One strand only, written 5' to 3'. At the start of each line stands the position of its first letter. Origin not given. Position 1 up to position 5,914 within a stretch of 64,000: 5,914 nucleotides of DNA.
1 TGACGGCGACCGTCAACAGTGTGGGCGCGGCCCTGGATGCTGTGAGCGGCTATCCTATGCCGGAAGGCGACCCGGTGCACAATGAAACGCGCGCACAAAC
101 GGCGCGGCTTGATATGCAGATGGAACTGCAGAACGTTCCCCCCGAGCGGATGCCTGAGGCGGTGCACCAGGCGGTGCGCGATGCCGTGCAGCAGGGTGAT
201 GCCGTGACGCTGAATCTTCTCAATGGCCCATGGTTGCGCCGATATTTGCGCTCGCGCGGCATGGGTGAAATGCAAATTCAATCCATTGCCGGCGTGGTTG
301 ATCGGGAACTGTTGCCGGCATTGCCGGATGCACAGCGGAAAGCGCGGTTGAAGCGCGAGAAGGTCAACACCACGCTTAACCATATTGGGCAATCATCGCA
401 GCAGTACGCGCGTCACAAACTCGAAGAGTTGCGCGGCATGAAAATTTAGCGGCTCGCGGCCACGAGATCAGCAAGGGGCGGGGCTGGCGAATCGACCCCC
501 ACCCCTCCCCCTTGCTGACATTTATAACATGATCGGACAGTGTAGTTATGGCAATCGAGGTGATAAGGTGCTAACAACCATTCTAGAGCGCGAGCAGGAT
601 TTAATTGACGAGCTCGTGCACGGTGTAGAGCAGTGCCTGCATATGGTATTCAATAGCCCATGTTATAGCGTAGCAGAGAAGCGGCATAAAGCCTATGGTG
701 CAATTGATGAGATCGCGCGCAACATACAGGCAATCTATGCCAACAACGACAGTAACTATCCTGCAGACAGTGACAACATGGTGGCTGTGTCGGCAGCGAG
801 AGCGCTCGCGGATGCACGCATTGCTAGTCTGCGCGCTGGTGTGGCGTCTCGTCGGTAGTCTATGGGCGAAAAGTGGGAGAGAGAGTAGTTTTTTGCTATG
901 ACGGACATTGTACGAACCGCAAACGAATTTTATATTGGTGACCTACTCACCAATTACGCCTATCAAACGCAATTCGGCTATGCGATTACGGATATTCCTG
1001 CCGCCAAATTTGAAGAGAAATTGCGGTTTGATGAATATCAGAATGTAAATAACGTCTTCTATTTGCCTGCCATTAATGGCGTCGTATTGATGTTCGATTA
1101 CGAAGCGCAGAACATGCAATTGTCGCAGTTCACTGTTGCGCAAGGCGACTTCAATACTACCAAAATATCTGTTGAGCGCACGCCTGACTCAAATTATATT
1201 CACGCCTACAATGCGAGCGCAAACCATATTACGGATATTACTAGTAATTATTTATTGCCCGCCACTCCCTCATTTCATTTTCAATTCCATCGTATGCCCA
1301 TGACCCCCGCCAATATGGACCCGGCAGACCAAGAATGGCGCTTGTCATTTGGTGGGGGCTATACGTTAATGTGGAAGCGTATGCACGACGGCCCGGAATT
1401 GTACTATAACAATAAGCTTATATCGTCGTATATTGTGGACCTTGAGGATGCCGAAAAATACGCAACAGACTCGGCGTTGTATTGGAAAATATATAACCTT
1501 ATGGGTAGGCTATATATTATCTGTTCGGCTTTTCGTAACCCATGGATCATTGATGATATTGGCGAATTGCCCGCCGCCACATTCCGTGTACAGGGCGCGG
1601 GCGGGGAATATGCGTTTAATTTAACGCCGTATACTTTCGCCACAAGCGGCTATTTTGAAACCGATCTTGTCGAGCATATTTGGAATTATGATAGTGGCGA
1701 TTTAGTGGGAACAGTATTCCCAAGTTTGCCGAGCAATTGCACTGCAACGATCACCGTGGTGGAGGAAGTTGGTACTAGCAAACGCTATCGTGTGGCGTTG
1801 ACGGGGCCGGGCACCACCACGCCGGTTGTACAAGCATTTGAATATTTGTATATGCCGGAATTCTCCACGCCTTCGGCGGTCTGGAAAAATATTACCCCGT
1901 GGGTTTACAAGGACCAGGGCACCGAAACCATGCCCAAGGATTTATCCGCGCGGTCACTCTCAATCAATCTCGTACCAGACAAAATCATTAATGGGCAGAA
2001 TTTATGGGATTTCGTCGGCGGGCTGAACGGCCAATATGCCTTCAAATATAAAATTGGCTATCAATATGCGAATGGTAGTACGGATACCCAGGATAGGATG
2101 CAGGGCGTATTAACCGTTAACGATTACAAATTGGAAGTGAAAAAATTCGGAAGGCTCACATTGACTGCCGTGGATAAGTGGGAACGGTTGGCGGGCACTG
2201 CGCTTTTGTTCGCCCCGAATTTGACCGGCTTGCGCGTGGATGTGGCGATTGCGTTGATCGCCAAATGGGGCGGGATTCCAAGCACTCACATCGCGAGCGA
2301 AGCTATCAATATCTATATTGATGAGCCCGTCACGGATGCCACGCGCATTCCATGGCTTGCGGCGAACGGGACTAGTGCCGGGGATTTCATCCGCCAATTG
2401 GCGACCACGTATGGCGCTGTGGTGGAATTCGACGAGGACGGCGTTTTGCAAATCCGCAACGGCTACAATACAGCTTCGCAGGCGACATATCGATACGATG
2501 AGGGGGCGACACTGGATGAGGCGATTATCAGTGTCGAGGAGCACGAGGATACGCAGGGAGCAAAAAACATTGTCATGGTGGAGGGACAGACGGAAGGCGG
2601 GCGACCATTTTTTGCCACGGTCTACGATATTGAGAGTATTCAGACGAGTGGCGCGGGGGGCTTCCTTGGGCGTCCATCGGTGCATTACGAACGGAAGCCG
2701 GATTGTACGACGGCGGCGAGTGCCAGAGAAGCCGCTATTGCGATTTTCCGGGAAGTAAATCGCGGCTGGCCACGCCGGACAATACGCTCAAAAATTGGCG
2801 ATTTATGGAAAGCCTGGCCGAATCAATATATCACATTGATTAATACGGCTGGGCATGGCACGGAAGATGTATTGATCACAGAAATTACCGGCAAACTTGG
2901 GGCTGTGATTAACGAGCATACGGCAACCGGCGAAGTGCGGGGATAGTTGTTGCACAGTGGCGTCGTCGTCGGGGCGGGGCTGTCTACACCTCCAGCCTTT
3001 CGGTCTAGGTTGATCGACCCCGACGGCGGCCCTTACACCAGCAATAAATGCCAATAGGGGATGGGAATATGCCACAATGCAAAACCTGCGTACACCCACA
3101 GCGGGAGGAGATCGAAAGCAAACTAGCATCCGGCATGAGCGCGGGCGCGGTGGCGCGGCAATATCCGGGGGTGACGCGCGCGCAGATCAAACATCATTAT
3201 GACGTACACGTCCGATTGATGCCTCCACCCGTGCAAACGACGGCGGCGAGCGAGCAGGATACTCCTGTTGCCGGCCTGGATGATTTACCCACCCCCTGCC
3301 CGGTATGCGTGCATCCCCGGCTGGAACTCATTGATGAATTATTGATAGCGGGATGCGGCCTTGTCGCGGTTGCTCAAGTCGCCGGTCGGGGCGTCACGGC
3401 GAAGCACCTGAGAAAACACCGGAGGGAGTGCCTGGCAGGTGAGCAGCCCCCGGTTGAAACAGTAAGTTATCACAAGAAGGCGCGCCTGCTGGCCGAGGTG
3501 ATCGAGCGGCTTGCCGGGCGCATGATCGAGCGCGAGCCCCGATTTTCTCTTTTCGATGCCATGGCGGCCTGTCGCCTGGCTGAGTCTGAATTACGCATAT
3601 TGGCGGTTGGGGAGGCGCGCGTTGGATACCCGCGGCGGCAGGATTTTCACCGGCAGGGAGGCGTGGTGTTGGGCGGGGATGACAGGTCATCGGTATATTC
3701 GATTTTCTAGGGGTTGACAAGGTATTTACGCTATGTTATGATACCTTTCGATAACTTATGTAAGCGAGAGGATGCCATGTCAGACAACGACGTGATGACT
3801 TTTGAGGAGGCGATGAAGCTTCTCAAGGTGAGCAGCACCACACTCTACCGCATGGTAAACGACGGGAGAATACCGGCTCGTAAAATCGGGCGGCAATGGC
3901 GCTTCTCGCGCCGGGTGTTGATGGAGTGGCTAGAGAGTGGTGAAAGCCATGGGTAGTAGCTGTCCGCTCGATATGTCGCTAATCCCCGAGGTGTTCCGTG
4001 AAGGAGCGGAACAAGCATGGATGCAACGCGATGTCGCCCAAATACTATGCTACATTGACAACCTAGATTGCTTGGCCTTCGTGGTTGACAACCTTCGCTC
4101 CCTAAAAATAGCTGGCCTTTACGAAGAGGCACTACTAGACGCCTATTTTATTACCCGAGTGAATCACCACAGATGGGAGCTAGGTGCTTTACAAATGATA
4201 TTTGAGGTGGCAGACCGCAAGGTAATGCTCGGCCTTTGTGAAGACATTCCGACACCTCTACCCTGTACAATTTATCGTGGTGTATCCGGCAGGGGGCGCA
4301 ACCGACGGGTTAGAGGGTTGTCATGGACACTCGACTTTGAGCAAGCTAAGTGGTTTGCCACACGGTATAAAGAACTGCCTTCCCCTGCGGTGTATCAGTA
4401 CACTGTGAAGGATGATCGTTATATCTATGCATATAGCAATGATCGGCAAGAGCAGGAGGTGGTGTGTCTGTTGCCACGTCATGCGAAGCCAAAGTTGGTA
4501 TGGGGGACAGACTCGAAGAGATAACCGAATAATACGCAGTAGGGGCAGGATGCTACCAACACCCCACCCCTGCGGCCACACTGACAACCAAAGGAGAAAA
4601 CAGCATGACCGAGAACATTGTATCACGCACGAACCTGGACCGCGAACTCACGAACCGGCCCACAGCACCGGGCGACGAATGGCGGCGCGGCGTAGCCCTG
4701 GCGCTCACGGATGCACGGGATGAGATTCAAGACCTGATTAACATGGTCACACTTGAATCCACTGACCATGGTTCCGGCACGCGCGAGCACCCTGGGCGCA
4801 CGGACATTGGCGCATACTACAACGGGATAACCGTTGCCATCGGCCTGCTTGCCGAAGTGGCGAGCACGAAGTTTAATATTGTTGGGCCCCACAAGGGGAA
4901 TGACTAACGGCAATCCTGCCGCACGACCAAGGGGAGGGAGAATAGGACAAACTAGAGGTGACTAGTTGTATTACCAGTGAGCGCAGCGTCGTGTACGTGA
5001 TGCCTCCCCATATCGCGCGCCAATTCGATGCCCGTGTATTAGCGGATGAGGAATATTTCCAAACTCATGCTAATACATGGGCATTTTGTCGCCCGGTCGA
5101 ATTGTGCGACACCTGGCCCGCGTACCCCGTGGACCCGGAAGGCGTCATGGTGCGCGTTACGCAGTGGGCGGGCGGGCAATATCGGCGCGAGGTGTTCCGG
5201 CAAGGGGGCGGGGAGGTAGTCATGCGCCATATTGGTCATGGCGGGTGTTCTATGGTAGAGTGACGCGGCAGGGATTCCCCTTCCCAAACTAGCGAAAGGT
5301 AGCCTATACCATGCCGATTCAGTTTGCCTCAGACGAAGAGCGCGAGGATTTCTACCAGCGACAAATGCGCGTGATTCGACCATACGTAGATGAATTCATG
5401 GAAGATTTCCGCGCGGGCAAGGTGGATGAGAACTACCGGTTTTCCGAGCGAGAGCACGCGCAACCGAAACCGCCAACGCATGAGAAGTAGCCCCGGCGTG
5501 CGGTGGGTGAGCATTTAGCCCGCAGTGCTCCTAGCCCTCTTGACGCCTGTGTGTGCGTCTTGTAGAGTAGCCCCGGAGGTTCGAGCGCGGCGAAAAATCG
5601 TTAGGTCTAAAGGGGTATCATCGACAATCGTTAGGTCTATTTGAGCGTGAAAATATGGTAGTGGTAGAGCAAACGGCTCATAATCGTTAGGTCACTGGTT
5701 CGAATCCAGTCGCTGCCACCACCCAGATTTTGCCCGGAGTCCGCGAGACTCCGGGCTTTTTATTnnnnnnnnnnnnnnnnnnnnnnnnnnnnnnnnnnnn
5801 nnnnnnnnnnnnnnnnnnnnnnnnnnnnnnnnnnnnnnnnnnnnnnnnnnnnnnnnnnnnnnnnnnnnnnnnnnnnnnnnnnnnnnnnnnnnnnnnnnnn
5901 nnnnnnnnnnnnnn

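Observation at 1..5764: Mosaic low-GC island ending at a tRNA-Met 3' fragment: right arm of an integrated element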

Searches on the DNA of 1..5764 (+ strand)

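Call 76: search_dna_similar(query=window:1-5764:+, collection=phages, mode=distant, max_rows=10)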
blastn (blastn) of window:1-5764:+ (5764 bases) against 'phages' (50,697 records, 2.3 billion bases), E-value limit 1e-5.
Records with a match: 193; places in all: 210; records where one place covers at least 80% of the query: 0.
Best place of each record, by identity: 90-95% 117; 80-90% 76.
By first word of the organism name: Klebsiella 61; Vibrio 48; Enterobacter 25; Aeromonas 15; Pseudomonas 11; Cronobacter 7; Salmonella 5; Enterococcus 5; Alteromonas 3; Erwinia 2; and 8 more.
By host as written in the record: Vibrio harveyi BAA-1116 34; Klebsiella pneumoniae 15; Klebsiella pneumoniae K42 8; Vibrio campbellii BB120 7; Aeromonas salmonicida subsp. salmonicida 6; - 6; Klebsiella pneumoniae K47 6; Cronobacter sakazakii 5; and 56 more.
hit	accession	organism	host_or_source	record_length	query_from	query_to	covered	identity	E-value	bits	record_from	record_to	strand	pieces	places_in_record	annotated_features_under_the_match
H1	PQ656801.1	Cronobacter phage Csp-D17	Cronobacter sakazakii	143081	5660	5721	1%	85.5%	4e-9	73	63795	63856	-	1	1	record has no annotation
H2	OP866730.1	Cronobacter phage EspYZU15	Cronobacter sakazakii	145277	5660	5721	1%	85.5%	4e-9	73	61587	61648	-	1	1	none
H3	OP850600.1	Cronobacter phage EspYZU14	Cronobacter sakazakii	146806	5660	5721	1%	85.5%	4e-9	73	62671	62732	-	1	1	none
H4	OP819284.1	Cronobacter phage EspYZU12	Cronobacter sakazakii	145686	5660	5721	1%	85.5%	4e-9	73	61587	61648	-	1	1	none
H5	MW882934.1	Cronobacter phage EspYZU08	Cronobacter sakazakii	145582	5660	5721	1%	85.5%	4e-9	73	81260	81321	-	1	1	none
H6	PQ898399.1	Enterobacter phage SonariX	Enterobacter cloacae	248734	5662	5721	1%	86.7%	1e-9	73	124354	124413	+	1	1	tRNA-Ile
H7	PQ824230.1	Enterobacter phage vB_Ecl_id4496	Enterobacter cloacae SRM004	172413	5662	5721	1%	86.7%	1e-9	73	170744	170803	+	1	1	tRNA-Ile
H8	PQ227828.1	Enterobacter phage EcL8g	Enterobacter bugandensis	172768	5662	5721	1%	86.7%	1e-9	73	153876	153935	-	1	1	record has no annotation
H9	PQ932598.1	Enterobacter phage vB_EhoP_ZX13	Enterobacter hormaechei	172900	5662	5721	1%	86.7%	1e-9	73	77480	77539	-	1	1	none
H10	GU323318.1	Enterobacter phage CC31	Escherichia coli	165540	5662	5721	1%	86.7%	1e-9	73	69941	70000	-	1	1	tRNA-Ile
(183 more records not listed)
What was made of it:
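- Tried and rejected: DNA of the whole block matched only phage tRNA genes over 5660-5721 (call 76).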
